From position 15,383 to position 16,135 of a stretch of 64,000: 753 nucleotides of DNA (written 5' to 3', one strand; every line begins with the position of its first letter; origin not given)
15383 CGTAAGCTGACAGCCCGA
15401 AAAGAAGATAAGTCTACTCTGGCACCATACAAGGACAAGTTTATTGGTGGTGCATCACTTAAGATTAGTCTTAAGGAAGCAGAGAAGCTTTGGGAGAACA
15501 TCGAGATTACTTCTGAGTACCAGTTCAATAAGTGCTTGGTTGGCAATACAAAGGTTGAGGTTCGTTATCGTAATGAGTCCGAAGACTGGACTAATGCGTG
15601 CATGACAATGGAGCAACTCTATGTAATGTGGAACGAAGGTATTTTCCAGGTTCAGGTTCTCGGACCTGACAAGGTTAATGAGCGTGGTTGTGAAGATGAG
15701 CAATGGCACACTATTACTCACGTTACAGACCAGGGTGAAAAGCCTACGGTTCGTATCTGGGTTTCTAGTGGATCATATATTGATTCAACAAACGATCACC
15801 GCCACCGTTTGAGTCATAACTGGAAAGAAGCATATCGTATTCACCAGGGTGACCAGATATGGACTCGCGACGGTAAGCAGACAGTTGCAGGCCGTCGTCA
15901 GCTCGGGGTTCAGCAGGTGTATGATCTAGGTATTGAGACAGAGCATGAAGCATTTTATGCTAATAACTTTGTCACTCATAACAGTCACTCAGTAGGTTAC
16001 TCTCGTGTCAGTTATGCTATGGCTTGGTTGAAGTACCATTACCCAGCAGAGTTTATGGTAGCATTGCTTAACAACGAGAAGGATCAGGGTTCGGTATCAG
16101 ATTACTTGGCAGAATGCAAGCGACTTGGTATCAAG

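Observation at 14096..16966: Mini-intein inserted in the conserved FNK|SHS motif of DnaE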

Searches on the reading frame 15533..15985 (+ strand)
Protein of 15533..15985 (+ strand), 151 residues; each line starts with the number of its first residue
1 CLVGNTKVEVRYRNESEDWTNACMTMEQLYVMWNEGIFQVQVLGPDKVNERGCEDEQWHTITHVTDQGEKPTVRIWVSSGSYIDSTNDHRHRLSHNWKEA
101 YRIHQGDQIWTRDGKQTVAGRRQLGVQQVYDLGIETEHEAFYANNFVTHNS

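Call 5: search_protein_families(library=pfam, proteins=[window:15533-15985:+], max_evalue=10)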
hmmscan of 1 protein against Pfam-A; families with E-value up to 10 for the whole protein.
seq(151 aa): 2 families
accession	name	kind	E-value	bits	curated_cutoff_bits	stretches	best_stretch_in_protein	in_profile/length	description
PF14890.11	Intein_splicing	-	0.00035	20.8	35.8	2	127-150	133-155/155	Intein splicing domain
PF07591.16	PT-HINT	-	0.036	14.8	27.7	1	71-143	45-123/137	Pretoxin HINT domain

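Call 6: search_protein_families(library=ncbifam, proteins=[window:15533-15985:+], max_evalue=10)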
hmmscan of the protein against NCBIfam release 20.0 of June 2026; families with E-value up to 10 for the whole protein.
seq(151 aa): 8 families
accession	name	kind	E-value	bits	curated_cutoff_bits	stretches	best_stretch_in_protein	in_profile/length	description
NF005616.0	PRK07373.1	equivalog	0.00041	19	646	1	118-150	4-36/449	DNA polymerase III subunit alpha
NF005852.0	PRK07773.1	equivalog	0.00079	17.8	780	2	122-151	799-827/886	replicative DNA helicase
TIGR01443.1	intein_Cterm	domain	0.0054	16.9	15.6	1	129-151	2-24/24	intein C-terminal splicing region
NF003158.0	PRK04132.1-3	equivalog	0.012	12.7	1750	1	69-111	701-743/1437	replication factor C small subunit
NF038098.1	GyrA_w_intein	exception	0.015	13.1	1850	1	119-150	506-537/1232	intein-containing DNA gyrase subunit A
NF038162.1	RtcB_rel_intein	exception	0.019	12.9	1150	2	127-150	555-578/961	intein-containing RtcB family protein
NF006207.0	PRK08332.1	equivalog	0.061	10.5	2400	1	63-110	939-986/1684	vitamin B12-dependent ribonucleotide reductase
TIGR01445.1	intein_Nterm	domain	0.083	13.9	24.5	1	1-90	1-80/83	intein N-terminal splicing region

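Call 7: search_solved_structures(query=window:15533-15985:+, max_evalue=10, show_alignments=3)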
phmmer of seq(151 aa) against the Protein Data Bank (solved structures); distinct sequences matched with E-value up to 10: 27.
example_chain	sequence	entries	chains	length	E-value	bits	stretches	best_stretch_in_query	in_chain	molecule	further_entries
4kl6_A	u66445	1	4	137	4.8e-07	32.8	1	63-150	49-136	DNA-directed DNA polymerase,Nucleic acid binding, OB-fold, tRNA/helicase-type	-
5ol1_A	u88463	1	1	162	1e-05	28.6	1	118-149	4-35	DNA polymerase III subunit alpha,DNA polymerase III subunit alpha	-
5ol5_A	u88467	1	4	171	1.1e-05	28.5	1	118-149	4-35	DNA polymerase III subunit alpha,DNA polymerase III subunit alpha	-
1zd7_A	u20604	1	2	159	2.3e-05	27.4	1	118-148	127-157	DNA polymerase III alpha subunit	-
3nzm_A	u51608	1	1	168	2.8e-05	27.1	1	118-148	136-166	DNA polymerase III subunit alpha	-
1zde_A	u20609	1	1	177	4.9e-05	26.3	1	118-147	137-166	DNA polymerase III alpha subunit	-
4kl5_A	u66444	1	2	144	7.1e-05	25.8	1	64-150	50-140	DNA polymerase III, alpha subunit, Nucleic acid binding, OB-fold, tRNA/helicase-type chime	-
2keq_A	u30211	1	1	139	0.00011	25.2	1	64-150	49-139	DNA polymerase III alpha subunit, Nucleic acid binding OB-fold tRNA/helicase-type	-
4gig_A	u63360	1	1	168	0.00014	24.9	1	118-148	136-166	DNA polymerase III subunit alpha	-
3ifj_A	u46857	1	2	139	0.00038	23.4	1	63-150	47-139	Endonuclease PI-MtuI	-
7qil_A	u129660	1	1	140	0.00045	23.2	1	63-150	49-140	DnaE intein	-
5ol7_A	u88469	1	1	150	0.00076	22.5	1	118-148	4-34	DNA-directed DNA polymerase,DNA-directed DNA polymerase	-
5ol6_A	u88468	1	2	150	0.00076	22.5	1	118-148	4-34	Nucleic acid binding, OB-fold, tRNA/helicase-type,DNA-directed DNA polymerase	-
2in8_A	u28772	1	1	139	0.00087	22.3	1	63-150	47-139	Endonuclease PI-MtuI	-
3igd_A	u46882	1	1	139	0.00092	22.2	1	63-149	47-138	Endonuclease PI-MtuI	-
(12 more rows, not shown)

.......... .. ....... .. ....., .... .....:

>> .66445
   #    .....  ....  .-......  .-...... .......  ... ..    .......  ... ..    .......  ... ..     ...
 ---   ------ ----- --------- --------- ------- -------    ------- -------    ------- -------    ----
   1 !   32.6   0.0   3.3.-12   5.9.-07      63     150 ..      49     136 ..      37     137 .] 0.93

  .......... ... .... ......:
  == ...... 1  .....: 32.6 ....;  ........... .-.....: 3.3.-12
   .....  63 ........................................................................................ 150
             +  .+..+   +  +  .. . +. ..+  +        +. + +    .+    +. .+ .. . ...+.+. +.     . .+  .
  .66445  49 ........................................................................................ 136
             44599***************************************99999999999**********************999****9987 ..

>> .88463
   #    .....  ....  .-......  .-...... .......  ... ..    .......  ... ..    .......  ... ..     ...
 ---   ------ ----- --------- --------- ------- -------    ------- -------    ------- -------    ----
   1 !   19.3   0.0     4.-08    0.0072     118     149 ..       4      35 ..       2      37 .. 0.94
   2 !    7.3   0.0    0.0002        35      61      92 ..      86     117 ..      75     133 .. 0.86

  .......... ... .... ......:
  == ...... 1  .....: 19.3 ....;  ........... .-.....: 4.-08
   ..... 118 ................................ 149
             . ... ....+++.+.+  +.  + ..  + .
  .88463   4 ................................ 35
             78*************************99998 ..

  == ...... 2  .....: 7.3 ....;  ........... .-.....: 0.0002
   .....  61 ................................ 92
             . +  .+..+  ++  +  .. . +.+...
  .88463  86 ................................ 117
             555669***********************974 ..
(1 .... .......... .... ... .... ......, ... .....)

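Call 9: search_dna_similar(query=window:15533-15982:+, collection=phages, mode=protein, max_rows=40, max_evalue=0.001)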
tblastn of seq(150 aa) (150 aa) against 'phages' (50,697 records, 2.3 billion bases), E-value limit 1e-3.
Records with a match: 15; places in all: 15; records where one place covers at least 80% of the query: 9.
Best place of each record, by identity: >=99% 2; <60% 13.
By first word of the organism name: Rhodococcus 9; Prevotella 6.
By host as written in the record: Rhodococcus erythropolis RIA 643 6; Prevotella sp. 6; Rhodococcus equi NRRL B-16538 2; Rhodococcus erythropolis NRRL B-1574 1.
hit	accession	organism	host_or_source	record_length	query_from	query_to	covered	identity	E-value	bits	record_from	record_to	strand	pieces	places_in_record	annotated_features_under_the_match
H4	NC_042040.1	Rhodococcus phage Trina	Rhodococcus erythropolis RIA 643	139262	1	150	100%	100.0%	6e-102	325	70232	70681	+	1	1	DNA polymerase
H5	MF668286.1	Rhodococcus phage Trina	Rhodococcus erythropolis RIA 643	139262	1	150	100%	100.0%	6e-102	325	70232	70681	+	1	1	DNA polymerase III alpha subunit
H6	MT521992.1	Rhodococcus phage NiceHouse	Rhodococcus erythropolis NRRL B-1574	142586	1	150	100%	48.4%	3e-37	139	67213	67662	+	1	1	90: DnaE-like DNA polymerase III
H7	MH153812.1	Rhodococcus phage Grayson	Rhodococcus erythropolis RIA 643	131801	1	150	100%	45.7%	6e-34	130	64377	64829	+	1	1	103: DNA polymerase III alpha subunit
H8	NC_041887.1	Rhodococcus phage Weasels2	Rhodococcus erythropolis RIA 643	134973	1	150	100%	43.8%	4e-32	125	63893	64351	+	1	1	DNA polymerase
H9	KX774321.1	Rhodococcus phage Weasels2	Rhodococcus erythropolis RIA 643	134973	1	150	100%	43.8%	4e-32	125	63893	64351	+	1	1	DNA polymerase III alpha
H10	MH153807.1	Rhodococcus phage Peregrin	Rhodococcus erythropolis RIA 643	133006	1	150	100%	39.4%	1e-27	112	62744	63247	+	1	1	100: DNA polymerase III alpha subunit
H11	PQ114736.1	Rhodococcus phage Dorin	Rhodococcus equi NRRL B-16538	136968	1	150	100%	35.4%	3e-20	91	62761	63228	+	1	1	77: DnaE-like DNA polymerase III alpha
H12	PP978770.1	Rhodococcus phage Francesca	Rhodococcus equi NRRL B-16538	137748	1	150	100%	35.4%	5e-20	91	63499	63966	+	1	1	77: DnaE-like DNA polymerase III alpha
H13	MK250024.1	Prevotella phage Lak-B5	Prevotella sp.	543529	55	150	64%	28.4%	3e-4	45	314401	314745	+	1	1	record has no annotation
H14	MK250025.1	Prevotella phage Lak-B6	Prevotella sp.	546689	55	150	64%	28.4%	3e-4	45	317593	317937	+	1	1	record has no annotation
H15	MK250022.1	Prevotella phage Lak-B3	Prevotella sp.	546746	55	150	64%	28.4%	3e-4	45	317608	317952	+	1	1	record has no annotation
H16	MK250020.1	Prevotella phage Lak-B1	Prevotella sp.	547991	55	150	64%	28.4%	3e-4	45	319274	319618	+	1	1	record has no annotation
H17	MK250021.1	Prevotella phage Lak-B2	Prevotella sp.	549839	55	150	64%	28.4%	3e-4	45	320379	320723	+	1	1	record has no annotation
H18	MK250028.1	Prevotella phage Lak-B9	Prevotella sp.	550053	55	150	64%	28.4%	3e-4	45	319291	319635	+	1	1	record has no annotation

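Call 10: get_annotated_region(hit=H5, flank=6000)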
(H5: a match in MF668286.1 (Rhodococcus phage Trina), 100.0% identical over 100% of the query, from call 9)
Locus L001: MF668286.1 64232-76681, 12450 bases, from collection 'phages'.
description: Rhodococcus phage Trina, complete genome.
organism: Rhodococcus phage Trina (NCBI taxid 2027905)
taxonomy: Viruses; Duplodnaviria; Heunggongvirae; Uroviricota; Caudoviricetes; Trinavirus; Trinavirus trina
host: Rhodococcus erythropolis RIA 643; source: soil; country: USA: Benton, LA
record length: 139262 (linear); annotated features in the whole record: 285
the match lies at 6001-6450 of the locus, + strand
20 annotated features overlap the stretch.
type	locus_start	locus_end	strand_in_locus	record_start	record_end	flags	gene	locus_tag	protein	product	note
CDS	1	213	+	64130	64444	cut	-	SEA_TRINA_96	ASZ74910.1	hypothetical protein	-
CDS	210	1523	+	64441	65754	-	-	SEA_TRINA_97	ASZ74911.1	DNA helicase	-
CDS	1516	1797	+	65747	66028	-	-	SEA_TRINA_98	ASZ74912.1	hypothetical protein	-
CDS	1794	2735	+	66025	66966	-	-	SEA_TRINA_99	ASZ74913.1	DNA primase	-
CDS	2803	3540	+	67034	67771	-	-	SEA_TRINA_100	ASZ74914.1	ssDNA binding protein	-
CDS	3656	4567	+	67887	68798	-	-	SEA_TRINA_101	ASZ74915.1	DNA polymerase III alpha subunit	DnaE DNA polymerase III (alpha)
CDS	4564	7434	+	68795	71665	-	-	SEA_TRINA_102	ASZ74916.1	DNA polymerase III alpha subunit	DnaE DNA polymerase III (alpha)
CDS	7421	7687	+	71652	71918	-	-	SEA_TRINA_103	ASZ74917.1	hypothetical protein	-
CDS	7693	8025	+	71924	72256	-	-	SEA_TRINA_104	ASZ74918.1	nucleotide pyrophosphohydrolase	MazG nucleotide pyrophosphohydrolase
CDS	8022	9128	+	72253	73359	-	-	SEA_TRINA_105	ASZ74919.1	RecA-like DNA recombinase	RecA DNA Recombinase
CDS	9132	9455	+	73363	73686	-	-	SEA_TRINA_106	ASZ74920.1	Holliday junction resolvase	-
CDS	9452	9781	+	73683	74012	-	-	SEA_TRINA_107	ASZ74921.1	hypothetical protein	-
CDS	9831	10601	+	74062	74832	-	-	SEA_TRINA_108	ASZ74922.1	exonuclease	-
CDS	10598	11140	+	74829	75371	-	-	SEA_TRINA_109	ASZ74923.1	RuvC-like resolvase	resolvase, RuvC-like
CDS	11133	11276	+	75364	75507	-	-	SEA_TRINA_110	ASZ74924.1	hypothetical protein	-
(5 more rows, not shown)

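Call 11: get_annotated_region(hit=H6, flank=3500)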
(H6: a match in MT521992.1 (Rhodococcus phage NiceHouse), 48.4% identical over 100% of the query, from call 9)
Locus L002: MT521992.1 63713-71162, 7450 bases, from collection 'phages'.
description: Rhodococcus phage NiceHouse, complete genome.
organism: Rhodococcus phage NiceHouse (NCBI taxid 2743998)
taxonomy: Viruses; Duplodnaviria; Heunggongvirae; Uroviricota; Caudoviricetes; Trinavirus
host: Rhodococcus erythropolis NRRL B-1574; source: soil; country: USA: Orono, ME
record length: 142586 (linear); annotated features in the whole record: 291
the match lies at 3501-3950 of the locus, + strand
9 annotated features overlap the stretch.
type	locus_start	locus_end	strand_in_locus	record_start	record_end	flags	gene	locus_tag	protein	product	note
CDS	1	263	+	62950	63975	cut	88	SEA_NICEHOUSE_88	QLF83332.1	DNA primase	-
CDS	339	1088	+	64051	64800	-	89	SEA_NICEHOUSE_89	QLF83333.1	ERF family ssDNA binding protein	ssDNA binding protein, ERF family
CDS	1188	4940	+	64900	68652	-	90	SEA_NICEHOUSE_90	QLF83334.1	DnaE-like DNA polymerase III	DnaE-like DNA polymerase III (alpha)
CDS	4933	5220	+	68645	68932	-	91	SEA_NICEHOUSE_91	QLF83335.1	hypothetical protein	-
CDS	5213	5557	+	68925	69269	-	92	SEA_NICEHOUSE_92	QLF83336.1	MazG-like nucleotide pyrophosphohydrolase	-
CDS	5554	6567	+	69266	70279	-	93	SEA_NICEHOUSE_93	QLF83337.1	RecA-like DNA recombinase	RecA-like DNA Recombinase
CDS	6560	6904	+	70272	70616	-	94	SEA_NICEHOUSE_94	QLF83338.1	Holliday junction resolvase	-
CDS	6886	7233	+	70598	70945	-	95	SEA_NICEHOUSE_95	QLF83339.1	hypothetical protein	-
CDS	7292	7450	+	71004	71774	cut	96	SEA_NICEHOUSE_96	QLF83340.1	Cas4 family exonuclease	-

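Call 28: find_homologous_proteins(query=window:15533-15982:+, max_evalue=0.001)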
Query seq(150 aa): 2 candidates shared short words with the query, none scored E <= 0.001.

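Call 33: search_solved_structures(query=A1, max_evalue=0.01, show_alignments=2)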
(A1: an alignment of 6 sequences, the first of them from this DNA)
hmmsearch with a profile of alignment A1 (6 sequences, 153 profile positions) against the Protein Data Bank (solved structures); distinct sequences matched with E-value up to 0.01: 25.
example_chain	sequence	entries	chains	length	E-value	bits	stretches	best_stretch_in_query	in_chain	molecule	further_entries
7cfv_A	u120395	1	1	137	6.7e-09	39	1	56-153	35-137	Spl DnaX mini-intein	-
4kl6_A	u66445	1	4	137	2.6e-07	33.9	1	57-153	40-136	DNA-directed DNA polymerase,Nucleic acid binding, OB-fold, tRNA/helicase-type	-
6vgv_A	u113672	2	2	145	1.6e-06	31.3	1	42-152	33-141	VidaL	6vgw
3ifj_A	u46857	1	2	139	4.6e-06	29.8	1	60-153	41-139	Endonuclease PI-MtuI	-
7qil_A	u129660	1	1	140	1.3e-05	28.3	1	57-153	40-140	DnaE intein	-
3igd_A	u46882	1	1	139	2.7e-05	27.3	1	54-153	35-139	Endonuclease PI-MtuI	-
2in9_A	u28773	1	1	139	3e-05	27.2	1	60-153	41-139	Endonuclease PI-MtuI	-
2keq_A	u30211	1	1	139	4e-05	26.8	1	57-153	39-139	DNA polymerase III alpha subunit, Nucleic acid binding OB-fold tRNA/helicase-type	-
4kl5_A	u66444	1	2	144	4.5e-05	26.6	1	57-153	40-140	DNA polymerase III, alpha subunit, Nucleic acid binding, OB-fold, tRNA/helicase-type chime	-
2in0_A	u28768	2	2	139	5.2e-05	26.4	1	60-153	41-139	Endonuclease PI-MtuI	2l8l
5ol1_A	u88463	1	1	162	8.9e-05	25.6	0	120-152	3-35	DNA polymerase III subunit alpha,DNA polymerase III subunit alpha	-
5ol5_A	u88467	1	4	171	9.5e-05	25.5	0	120-152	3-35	DNA polymerase III subunit alpha,DNA polymerase III subunit alpha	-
8cpn_A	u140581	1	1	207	0.00013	25.1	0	131-152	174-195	PolB16 intein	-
1zd7_A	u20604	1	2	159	0.00024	24.3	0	120-153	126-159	DNA polymerase III alpha subunit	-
3nzm_A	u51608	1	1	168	0.00029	24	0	120-153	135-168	DNA polymerase III subunit alpha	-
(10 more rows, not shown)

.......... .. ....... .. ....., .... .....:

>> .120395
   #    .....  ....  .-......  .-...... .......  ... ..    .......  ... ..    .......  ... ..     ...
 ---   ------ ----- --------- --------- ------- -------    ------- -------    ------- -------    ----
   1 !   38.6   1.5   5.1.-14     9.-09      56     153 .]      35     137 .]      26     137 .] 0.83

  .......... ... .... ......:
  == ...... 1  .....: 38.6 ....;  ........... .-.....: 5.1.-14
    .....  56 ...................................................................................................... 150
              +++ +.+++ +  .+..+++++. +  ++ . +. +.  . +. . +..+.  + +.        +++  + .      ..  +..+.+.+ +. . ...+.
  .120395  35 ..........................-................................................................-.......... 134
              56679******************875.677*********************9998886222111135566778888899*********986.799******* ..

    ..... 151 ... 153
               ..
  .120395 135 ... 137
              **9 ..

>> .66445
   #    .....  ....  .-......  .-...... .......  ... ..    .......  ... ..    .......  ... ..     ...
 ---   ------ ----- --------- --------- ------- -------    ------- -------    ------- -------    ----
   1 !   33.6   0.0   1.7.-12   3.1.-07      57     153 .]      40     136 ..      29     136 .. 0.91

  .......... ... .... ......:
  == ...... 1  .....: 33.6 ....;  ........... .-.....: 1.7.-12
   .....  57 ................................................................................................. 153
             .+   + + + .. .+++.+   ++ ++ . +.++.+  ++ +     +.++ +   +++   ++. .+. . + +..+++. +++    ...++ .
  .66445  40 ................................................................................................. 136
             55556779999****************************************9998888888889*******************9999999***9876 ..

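Call 34: find_homologous_proteins(query=A1, max_evalue=0.001)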
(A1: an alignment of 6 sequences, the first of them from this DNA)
Query A1 (6 sequences): 542 candidates shared short words with the query, none scored E <= 0.001.

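Call 36: predict_structure(protein=window:15533-15982:+)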
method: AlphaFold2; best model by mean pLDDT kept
length: 150 residues; sequences in the alignment: 1
mean_pLDDT: 39.0   pTM: 0.32
mean pLDDT of the five models: 39.0, 38.1, 37.0, 36.8, 33.3
residues with pLDDT >= 90: 0; 70-90: 0; 50-70: 31; < 50: 119
segments of 3 or more residues with pLDDT < 50: 1-6, 36-40, 43-150
pLDDT, mean of each block of 10 residues (from residue 1): 44 58 58 49 41 37 28 26 26 26 34 37 41 43 35
secondary structure, 60 per line:
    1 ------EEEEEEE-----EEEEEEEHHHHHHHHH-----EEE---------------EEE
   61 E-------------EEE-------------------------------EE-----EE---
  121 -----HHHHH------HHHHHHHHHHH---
elements in order: E7-13 E19-25 H26-34 E40-42 E58-61 E75-77 H126-130 H137-147

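Call 40: search_protein_representatives(protein=window:15533-15982:+)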
Query: 150 residues. Proteins with E-value up to 0.001 (for the whole library): 84; up to 1e-10: 7; up to 1e-30: 1. The best 84 are listed.
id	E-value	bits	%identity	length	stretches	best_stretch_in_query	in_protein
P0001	3.0e-31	124.5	40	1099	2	25-150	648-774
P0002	2.4e-27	111.8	46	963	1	36-150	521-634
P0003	1.5e-19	86.5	38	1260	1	1-150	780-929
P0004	4.4e-19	85.0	39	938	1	1-150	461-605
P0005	1.7e-13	66.9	30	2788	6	88-150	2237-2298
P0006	1.3e-12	64.0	27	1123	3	41-148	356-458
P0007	3.1e-11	59.5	33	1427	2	47-116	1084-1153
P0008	2.8e-09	53.2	34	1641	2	63-150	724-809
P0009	7.4e-09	51.8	29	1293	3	55-150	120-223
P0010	1.3e-08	51.0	33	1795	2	64-150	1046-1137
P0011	1.1e-07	48.0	26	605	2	1-150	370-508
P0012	3.2e-07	46.5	41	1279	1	63-150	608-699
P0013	5.4e-07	45.8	27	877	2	54-150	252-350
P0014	5.6e-07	45.7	28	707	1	1-150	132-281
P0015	6.0e-07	45.6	32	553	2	61-150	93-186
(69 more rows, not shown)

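Call 55: predict_structure(alignment_id=A2)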
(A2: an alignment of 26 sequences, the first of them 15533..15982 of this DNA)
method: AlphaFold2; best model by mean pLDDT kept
length: 150 residues; sequences in the alignment: 26
mean_pLDDT: 96.0   pTM: 0.89
mean pLDDT of the five models: 96.0, 96.0, 95.9, 95.7, 95.6
residues with pLDDT >= 90: 134; 70-90: 16; 50-70: 0; < 50: 0
segments of 3 or more residues with pLDDT < 50: none
pLDDT, mean of each block of 10 residues (from residue 1): 98 92 98 93 94 93 98 98 98 96 98 97 98 91 97
secondary structure, 60 per line:
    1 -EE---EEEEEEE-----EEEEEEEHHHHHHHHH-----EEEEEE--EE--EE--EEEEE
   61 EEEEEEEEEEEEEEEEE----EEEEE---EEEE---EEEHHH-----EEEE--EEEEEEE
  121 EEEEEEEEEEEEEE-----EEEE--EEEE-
elements in order: E7-13 E19-25 H26-34 E40-45 E56-77 E82-86 E90-93 E97-99 E108-111 E114-134 E140-143 E146-149
